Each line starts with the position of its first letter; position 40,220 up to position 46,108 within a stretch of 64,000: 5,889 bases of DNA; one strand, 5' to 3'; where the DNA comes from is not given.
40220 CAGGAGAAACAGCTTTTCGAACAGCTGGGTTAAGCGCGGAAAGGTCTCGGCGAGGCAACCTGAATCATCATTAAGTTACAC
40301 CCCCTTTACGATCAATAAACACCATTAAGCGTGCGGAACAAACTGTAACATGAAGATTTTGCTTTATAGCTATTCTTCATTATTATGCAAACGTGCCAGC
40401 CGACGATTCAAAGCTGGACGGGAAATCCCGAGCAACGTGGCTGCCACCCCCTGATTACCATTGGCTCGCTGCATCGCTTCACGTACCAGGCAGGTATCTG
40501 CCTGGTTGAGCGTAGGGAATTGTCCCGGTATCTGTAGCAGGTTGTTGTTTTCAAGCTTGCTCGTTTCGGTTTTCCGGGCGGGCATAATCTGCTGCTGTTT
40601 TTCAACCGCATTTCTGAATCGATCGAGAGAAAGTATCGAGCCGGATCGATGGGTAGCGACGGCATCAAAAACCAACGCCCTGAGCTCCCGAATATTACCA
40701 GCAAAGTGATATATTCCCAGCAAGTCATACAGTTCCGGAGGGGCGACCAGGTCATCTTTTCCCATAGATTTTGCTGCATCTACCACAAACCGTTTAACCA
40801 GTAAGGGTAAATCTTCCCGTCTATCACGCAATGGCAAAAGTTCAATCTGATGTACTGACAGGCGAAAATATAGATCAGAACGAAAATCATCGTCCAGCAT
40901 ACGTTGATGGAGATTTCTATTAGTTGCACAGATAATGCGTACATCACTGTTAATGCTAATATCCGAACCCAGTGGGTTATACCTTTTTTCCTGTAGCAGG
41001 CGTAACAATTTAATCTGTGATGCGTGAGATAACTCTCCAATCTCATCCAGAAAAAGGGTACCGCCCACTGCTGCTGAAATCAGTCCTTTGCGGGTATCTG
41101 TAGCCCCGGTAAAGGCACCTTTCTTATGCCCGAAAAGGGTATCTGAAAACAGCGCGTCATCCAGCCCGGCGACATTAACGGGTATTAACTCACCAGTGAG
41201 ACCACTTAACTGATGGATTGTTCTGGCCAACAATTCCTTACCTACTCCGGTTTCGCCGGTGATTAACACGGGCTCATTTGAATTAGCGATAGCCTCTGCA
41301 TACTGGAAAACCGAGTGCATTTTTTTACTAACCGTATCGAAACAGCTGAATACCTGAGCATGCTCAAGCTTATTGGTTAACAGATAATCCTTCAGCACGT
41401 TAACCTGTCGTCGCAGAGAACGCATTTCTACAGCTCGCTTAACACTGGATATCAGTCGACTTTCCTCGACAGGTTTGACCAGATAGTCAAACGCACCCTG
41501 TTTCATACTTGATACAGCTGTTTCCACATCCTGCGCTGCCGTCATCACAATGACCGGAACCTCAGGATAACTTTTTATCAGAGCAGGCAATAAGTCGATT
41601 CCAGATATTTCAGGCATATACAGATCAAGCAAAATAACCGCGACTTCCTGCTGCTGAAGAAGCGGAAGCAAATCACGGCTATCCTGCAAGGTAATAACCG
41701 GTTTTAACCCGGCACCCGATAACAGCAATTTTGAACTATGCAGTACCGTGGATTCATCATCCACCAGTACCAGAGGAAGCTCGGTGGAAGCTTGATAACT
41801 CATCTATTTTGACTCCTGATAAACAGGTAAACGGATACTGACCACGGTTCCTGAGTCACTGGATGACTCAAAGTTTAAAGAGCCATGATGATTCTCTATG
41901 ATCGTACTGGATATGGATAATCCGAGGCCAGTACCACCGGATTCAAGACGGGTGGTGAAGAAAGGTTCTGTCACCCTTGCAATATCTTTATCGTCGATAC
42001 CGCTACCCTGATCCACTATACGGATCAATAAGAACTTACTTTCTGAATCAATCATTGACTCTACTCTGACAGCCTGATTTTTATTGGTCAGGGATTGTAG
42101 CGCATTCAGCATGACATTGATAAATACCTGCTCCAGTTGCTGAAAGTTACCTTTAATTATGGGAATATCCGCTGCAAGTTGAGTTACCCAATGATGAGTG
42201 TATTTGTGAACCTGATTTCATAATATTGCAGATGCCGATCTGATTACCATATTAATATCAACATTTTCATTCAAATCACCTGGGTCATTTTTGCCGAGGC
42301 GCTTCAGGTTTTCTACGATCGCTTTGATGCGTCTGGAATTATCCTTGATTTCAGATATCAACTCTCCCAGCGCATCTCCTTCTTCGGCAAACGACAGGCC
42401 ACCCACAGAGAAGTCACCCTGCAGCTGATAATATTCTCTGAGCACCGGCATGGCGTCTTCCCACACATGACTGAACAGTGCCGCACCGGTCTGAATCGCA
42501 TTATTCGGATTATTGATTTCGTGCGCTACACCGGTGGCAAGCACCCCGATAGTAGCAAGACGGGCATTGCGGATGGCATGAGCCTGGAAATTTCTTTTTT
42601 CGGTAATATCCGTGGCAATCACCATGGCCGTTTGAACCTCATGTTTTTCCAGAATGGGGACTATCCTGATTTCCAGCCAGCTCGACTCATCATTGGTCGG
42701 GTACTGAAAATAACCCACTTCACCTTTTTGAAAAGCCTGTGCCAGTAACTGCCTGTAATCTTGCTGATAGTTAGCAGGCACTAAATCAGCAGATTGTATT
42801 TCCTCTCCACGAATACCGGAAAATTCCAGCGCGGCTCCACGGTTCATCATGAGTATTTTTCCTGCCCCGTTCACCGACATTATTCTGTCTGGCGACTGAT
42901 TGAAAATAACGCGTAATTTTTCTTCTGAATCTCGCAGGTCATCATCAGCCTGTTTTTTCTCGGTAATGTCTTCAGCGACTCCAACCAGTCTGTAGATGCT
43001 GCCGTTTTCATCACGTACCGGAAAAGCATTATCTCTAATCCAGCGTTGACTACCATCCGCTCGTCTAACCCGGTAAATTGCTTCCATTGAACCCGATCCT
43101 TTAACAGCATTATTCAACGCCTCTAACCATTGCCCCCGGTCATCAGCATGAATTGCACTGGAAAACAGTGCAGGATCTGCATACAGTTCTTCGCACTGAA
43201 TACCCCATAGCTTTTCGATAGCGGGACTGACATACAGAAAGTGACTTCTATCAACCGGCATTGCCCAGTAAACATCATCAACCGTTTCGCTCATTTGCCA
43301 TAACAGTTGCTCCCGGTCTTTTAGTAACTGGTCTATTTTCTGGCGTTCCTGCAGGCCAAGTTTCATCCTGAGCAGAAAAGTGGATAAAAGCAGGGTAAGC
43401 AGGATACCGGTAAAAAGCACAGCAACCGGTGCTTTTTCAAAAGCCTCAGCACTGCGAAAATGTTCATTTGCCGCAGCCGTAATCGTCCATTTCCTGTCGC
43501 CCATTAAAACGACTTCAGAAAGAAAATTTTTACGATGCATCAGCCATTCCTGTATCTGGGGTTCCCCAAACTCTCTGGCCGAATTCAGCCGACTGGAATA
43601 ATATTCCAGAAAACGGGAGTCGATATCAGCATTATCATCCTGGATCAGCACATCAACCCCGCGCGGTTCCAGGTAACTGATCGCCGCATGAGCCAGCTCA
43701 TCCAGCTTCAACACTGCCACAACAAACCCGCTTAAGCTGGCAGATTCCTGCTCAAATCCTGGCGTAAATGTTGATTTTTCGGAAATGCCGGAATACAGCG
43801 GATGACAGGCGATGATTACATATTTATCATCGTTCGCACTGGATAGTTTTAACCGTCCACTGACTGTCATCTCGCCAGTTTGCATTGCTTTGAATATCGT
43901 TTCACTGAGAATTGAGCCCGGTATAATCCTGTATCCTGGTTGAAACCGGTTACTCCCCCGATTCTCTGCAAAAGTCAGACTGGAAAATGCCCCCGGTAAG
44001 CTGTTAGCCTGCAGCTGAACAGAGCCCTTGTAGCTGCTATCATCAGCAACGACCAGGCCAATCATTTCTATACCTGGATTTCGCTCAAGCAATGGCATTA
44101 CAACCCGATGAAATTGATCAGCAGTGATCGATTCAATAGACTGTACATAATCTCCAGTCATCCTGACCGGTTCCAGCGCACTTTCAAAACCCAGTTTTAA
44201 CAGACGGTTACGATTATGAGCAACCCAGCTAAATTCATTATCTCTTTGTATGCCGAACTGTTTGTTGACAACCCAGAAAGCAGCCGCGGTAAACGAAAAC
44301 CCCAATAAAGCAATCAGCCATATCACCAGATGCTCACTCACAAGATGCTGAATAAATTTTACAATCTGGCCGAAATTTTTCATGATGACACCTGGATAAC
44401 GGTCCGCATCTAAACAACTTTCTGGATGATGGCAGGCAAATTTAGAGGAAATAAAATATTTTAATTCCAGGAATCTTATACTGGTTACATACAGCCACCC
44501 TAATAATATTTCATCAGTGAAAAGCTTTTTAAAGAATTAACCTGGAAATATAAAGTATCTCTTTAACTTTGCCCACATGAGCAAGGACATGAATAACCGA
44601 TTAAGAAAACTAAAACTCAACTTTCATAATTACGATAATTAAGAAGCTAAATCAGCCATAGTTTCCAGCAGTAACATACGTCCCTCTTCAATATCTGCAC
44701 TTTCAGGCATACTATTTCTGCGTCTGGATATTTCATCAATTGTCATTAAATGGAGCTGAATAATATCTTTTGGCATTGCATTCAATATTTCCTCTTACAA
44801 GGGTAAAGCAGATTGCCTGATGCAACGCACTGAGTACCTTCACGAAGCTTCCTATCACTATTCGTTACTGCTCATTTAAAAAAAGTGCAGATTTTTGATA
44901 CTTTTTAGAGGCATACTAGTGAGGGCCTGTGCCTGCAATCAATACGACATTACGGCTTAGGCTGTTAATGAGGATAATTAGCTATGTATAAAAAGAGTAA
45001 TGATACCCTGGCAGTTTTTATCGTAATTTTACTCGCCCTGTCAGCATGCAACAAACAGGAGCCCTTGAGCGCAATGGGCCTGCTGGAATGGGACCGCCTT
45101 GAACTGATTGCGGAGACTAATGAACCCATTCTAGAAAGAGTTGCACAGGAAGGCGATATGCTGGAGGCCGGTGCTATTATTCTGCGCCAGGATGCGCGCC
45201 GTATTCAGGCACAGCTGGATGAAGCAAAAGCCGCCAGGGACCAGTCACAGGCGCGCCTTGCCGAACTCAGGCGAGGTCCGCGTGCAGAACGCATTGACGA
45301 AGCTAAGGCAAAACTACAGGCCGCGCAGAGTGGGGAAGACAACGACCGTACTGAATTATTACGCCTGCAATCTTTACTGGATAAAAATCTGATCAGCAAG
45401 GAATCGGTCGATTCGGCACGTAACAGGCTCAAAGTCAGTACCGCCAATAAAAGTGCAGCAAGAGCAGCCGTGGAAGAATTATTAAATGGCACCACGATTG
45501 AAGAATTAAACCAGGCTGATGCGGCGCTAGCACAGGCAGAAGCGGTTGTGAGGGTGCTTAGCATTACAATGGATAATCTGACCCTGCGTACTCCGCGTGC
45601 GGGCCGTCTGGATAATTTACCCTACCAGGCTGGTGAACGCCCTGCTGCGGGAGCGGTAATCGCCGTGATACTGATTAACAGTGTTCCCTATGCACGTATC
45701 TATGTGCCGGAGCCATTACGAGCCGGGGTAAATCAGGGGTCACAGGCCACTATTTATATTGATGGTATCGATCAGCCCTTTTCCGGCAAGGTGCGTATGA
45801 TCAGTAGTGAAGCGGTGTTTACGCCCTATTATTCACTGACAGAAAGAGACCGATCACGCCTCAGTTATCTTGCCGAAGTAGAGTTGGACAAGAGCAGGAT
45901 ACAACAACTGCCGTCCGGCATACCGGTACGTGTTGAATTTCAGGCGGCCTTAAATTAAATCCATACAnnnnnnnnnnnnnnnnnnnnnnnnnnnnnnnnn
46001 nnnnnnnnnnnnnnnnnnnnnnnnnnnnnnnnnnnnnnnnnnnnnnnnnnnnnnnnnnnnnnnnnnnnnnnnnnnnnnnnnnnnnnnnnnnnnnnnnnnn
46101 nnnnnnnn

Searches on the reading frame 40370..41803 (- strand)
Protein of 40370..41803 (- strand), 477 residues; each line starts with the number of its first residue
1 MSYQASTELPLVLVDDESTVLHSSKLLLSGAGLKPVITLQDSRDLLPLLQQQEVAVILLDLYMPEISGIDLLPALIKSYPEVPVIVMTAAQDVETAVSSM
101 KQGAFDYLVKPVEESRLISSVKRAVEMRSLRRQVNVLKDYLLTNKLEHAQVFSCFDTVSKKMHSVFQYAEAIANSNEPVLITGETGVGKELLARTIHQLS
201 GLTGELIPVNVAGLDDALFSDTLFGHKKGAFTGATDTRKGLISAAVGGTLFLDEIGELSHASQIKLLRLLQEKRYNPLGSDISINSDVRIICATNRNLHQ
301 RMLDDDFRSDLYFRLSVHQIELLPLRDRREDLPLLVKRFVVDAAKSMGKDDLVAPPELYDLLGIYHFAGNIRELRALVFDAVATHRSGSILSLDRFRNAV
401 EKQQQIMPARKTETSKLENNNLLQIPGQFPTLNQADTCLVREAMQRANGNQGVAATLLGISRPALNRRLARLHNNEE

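Call 6: search_protein_families(library=pfam, proteins=[window:40370-41803:-], max_evalue=0.01)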
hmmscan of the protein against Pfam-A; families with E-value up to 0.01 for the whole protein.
window:40370-41803:- (477 aa): 9 families
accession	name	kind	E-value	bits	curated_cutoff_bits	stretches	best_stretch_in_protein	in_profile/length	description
PF00158.32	Sigma54_activat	-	1.3e-57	194.6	20.2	1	159-321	5-168/168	Sigma-54 interaction domain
PF00072.30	Response_reg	-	2.9e-24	85.8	30.2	1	12-121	2-110/111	Response regulator receiver domain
PF14532.12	Sigma54_activ_2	-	1.1e-18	68.3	25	1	159-325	4-138/138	Sigma-54 interaction domain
PF25601.1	AAA_lid_14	-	2.3e-13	50.2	27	1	326-407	1-81/87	AAA+ ATPase lid domain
PF02954.25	HTH_8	-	9.3e-08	32.1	22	1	434-471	4-41/42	Bacterial regulatory protein, Fis family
PF07728.20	AAA_5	-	3.7e-07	30.7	22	1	178-298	1-125/139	AAA domain (dynein-related subfamily)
PF00004.35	AAA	-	2e-05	25.5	21.2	1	179-308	1-119/131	ATPase family associated with various cellular activities (AAA)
PF01078.27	Mg_chelatase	-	8e-05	22.6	20.3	0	233-268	93-127/207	Magnesium chelatase, subunit ChlI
PF20720.3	nSTAND3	-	0.007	16.5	27.2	0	163-196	4-37/155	Novel STAND NTPase 3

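Call 14: find_encoding_contigs(protein=window:40370-41803:-, flank=3000, max_places=5)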
Protein window:40370-41803:- (477 aa): 13 contigs read that carry it; 5 places shown.
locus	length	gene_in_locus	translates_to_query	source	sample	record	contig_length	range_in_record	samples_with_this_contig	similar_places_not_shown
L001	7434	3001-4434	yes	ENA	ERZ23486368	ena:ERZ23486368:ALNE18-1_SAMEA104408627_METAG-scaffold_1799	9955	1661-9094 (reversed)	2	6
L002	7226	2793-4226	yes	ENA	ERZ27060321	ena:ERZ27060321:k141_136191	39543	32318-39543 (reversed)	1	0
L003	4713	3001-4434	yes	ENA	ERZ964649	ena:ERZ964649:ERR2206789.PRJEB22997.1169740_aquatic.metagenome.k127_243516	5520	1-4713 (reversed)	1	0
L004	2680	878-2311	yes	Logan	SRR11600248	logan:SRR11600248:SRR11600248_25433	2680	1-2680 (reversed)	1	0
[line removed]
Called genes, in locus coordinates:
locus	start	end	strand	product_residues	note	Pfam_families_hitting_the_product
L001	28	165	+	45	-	-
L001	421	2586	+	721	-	PF03924:CHASE, PF00989:PAS (weak), PF08447:PAS_3, PF08448:PAS_4 (weak), PF13426:PAS_9 (faint), PF08448:PAS_4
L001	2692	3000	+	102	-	PF02518:HATPase_c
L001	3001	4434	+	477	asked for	PF00072:Response_reg, PF00158:Sigma54_activat, PF14532:Sigma54_activ_2, PF00004:AAA (faint), PF07728:AAA_5 (weak), PF25601:AAA_lid_14, PF02954:HTH_8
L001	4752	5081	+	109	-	-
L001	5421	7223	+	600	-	PF02690:Na_Pi_cotrans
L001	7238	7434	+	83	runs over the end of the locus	-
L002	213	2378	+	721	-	PF03924:CHASE, PF00989:PAS (weak), PF08447:PAS_3, PF08448:PAS_4 (weak), PF13426:PAS_9 (faint), PF08448:PAS_4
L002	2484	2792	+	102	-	PF02518:HATPase_c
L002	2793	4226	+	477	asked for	PF00072:Response_reg, PF00158:Sigma54_activat, PF14532:Sigma54_activ_2, PF00004:AAA (faint), PF07728:AAA_5 (weak), PF25601:AAA_lid_14, PF02954:HTH_8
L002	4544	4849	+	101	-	-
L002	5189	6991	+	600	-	PF02690:Na_Pi_cotrans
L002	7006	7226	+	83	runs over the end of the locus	-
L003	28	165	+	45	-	-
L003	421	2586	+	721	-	PF03924:CHASE, PF00989:PAS (weak), PF08447:PAS_3, PF08448:PAS_4 (weak), PF13426:PAS_9 (faint), PF08448:PAS_4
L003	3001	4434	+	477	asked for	PF00072:Response_reg, PF00158:Sigma54_activat, PF14532:Sigma54_activ_2, PF00004:AAA (faint), PF07728:AAA_5 (weak), PF25601:AAA_lid_14, PF02954:HTH_8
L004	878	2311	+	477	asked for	PF00072:Response_reg, PF00158:Sigma54_activat, PF14532:Sigma54_activ_2, PF00004:AAA (faint), PF07728:AAA_5 (weak), PF25601:AAA_lid_14, PF02954:HTH_8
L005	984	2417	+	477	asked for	PF00072:Response_reg, PF00158:Sigma54_activat, PF14532:Sigma54_activ_2, PF00004:AAA (faint), PF07728:AAA_5 (weak), PF25601:AAA_lid_14, PF02954:HTH_8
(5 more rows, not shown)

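Call 15: find_related_loci(query=window:40370-41803:-, collection=genome_contigs, flank=6000)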
Query window:40370-41803:- (477 aa) in genome_contigs; peptide patterns used: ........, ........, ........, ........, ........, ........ (x = any residue, [..] = any of these).
599 stretches matched a pattern (row limit reached: there are more); 560 encode a relative of the query (tblastn E <= 1e-3); the best 80 are kept; 80 distinct loci.
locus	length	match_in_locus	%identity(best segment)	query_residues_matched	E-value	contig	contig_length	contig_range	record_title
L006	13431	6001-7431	78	1-477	0e+0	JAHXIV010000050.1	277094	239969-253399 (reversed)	MAG: gamma proteobacterium symbiont of Taylorina sp. isolate L037_T1 c_000000000002, whole genome shotgun sequence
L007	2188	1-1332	78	28-471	0e+0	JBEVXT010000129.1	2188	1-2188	MAG: Sedimenticola sp. isolate 1_1 TCF1 c_000000007802, whole genome shotgun sequence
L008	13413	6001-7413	80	1-471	0e+0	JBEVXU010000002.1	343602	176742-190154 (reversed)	MAG: Sedimenticola sp. isolate 1_2 TCF2 c_000000000005, whole genome shotgun sequence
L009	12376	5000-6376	56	7-472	5e-170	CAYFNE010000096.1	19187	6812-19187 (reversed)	MAG TPA_asm: uncultured Magnetococcales bacterium isolate ERP019367_co2_107 genome assembly, contig: NODE_1990_length_19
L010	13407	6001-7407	53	11-473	8e-159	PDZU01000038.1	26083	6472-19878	MAG: Magnetococcales bacterium isolate YD0425bin7 scaffold267, whole genome shotgun sequence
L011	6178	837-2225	53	10-471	4e-153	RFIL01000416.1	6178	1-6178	MAG: Calditrichaeota bacterium isolate J075 k99_613623, whole genome shotgun sequence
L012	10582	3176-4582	51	1-471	6e-152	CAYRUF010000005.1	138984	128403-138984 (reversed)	MAG TPA_asm: uncultured Desulfatibacillum sp. isolate binchicken_co107_359 genome assembly, contig: NODE_236_length_1389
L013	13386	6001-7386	52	8-471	2e-151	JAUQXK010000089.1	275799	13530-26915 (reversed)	MAG: Desulfobacterales bacterium isolate BIN27 contig_133131, whole genome shotgun sequence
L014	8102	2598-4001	51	9-471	2e-151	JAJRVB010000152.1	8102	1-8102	MAG: Nitrospirae bacterium isolate Dive96_bin10.277 k141_2271639, whole genome shotgun sequence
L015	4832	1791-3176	51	11-471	1e-150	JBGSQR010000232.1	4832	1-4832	MAG: Geobacterales bacterium isolate JTS-AC338 k141_1201823, whole genome shotgun sequence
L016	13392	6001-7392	49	1-471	2e-145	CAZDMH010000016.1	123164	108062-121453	MAG TPA_asm: uncultured Spirochaetales bacterium isolate binchicken_co151_533 genome assembly, contig: NODE_126_length_1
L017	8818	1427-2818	47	1-473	1e-137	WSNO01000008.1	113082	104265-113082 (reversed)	MAG: Nitrospirae bacterium isolate X3_MaxBin.024 scaffold_277, whole genome shotgun sequence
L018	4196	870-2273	48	1-471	7e-140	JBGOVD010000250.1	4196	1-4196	MAG: Dissulfurispiraceae bacterium isolate OBJ_0618_7090110_123 k141_10591461_length_4196_cov_10.9586, whole genome shot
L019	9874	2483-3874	47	1-473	5e-137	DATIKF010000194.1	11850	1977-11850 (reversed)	MAG TPA_asm: Dissulfurispiraceae bacterium isolate SMAG_U15711 k141_30144, whole genome shotgun sequence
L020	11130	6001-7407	50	2-475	4e-139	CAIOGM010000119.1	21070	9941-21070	MAG: uncultured Geobacter sp. isolate A14_bin-2059 genome assembly, contig: bin-2059:119/179, whole genome shotgun seque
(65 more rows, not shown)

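Call 40: search_protein_families(library=ncbifam, proteins=[window:40370-41803:-], max_evalue=0.001)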
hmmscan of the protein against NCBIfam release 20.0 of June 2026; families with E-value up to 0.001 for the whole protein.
window:40370-41803:- (477 aa): 112 families (the best 25 are shown)
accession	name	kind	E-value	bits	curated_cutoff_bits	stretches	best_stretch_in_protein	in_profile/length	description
NF008469.0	PRK11361.1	equivalog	5.9e-99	331.8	714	1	11-469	7-451/461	acetoacetate metabolism transcriptional regulator AtoC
TIGR01818.1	ntrC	equivalog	1.2e-90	304.5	558.6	1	13-470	3-461/463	nitrogen regulation protein NR(I)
TIGR02915.1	PEP_resp_reg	equivalog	3.5e-83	279.9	502.6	1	12-471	2-441/445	PEP-CTERM-box response regulator transcription factor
NF038308.1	RNA_repair_RtcR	equivalog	1.5e-80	271.6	650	1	89-466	119-505/530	RNA repair transcriptional activator RtcR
NF041946.1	LuxO_transreg_Vib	equivalog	1.7e-78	264.5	800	1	15-471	3-459/463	quorum-sensing sigma-54 dependent transcriptional regulator LuxO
NF008176.1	PRK10923.1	equivalog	1e-77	261.8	620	1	13-472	8-466/469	nitrogen regulation protein NR(I)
NF011695.0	PRK15115.1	equivalog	8.8e-77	258.7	763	1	10-424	8-406/445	two-component system response regulator GlrR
NF041552.1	TF_PrdR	equivalog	4.9e-76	256.3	795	1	118-469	234-573/577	sigma-54 dependent transcriptional regulator PrdR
NF003451.0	PRK05022.1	equivalog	1.1e-75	255.4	476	1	119-473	157-509/512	nitric oxide reductase transcriptional regulator NorR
NF051870.1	NAssimRespRegNtrX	equivalog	1.3e-75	255.1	600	1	12-472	5-450/452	nitrogen assimilation response regulator NtrX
NF007689.0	PRK10365.1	equivalog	4.2e-73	246.6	760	1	10-471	7-441/441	sigma-54-dependent response regulator transcription factor ZraR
TIGR01817.1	nifA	equivalog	7e-71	239.6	528.85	1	157-461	200-516/534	nif-specific transcriptional activator NifA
NF049963.1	RespRegFlgRCampy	domain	3.6e-67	227.1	750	1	51-406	42-387/429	fla regulon two-component system response regulator FlgR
NF011958.0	PRK15429.1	equivalog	2.6e-64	218.1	830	1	116-472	339-684/692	formate hydrogenlyase transcriptional activator FlhA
NF050807.1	TransRegFlbDCaul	equivalog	5.4e-63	213.4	750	1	70-472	59-438/454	sigma-54-dependent transcriptional regulator FlbD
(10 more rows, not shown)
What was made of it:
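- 40370..41803 (-): NtrC-type enhancer-binding response regulator (receiver, AAA+ with GAFTGA, HTH_8). It is below the cut-off of every named NCBIfam equivalog (call 40).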

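Call 50: search_solved_structures(query=window:40370-41803:-, max_evalue=1e-30)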
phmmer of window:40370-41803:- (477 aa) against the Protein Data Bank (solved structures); distinct sequences matched with E-value up to 1e-30: 34.
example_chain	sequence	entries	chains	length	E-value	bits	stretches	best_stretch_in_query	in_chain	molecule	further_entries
1ny5_A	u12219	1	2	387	2.4e-70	241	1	15-383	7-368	transcriptional regulator (NtrC family)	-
4l4u_A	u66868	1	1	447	6.5e-70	239.5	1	12-384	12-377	Transcriptional regulator (NtrC family)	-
3dzd_A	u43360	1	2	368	2.3e-66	227.8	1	12-383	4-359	Transcriptional regulator (NtrC family)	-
5ep0_A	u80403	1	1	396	3e-57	197.8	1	11-384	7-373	Putative repressor protein luxO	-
5m7n_A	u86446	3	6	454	1.1e-50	176.2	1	11-470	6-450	Nitrogen assimilation regulatory protein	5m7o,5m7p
1ojl_A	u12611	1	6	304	1.3e-50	175.9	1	165-470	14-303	TRANSCRIPTIONAL REGULATORY PROTEIN ZRAR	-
8p53_C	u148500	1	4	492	1.7e-50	175.6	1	9-419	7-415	Transcriptional regulator FleQ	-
4ly6_A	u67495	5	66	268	2.7e-50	174.9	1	159-383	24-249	Transcriptional regulator (NtrC family)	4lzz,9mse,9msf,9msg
1ny6_A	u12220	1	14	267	2.7e-50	174.9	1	159-383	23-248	transcriptional regulator (NtrC family)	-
8pb9_D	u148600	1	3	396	1.5e-49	172.5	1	9-388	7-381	Transcriptional regulator FleQ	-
3m0e_A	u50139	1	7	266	1.8e-49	172.2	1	159-383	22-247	Transcriptional regulator (NtrC family)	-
26jl_A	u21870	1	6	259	1.9e-49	172.1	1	165-383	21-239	Flagellar regulatory protein A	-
5exx_A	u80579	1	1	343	5.2e-49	170.7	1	154-420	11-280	Transcriptional regulator FleQ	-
6jdi_A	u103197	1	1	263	7.7e-49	170.1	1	155-390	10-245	Nitrogen assimilation regulatory protein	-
6j7e_A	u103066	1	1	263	3.8e-48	167.8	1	155-390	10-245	Nitrogen assimilation regulatory protein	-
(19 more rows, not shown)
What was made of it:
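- On NtrC-type (receiver-AAA+-HTH) enhancer-binding response regulator: The best solved relatives are NtrC1-type proteins (call 50).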

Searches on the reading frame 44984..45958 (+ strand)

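Call 6: search_protein_families(library=pfam, proteins=[window:44984-45958:+], max_evalue=0.01)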
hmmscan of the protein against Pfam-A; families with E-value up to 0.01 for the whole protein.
window:44984-45958:+ (324 aa): 2 families
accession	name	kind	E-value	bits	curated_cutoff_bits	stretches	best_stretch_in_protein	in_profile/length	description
PF13437.12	HlyD_3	-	8.3e-08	33.4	22.2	1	200-277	1-80/106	HlyD family secretion protein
PF16576.10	HlyD_D23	-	0.0086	15.8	30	0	147-275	62-186/214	Barrel-sandwich domain of CusB or HlyD membrane-fusion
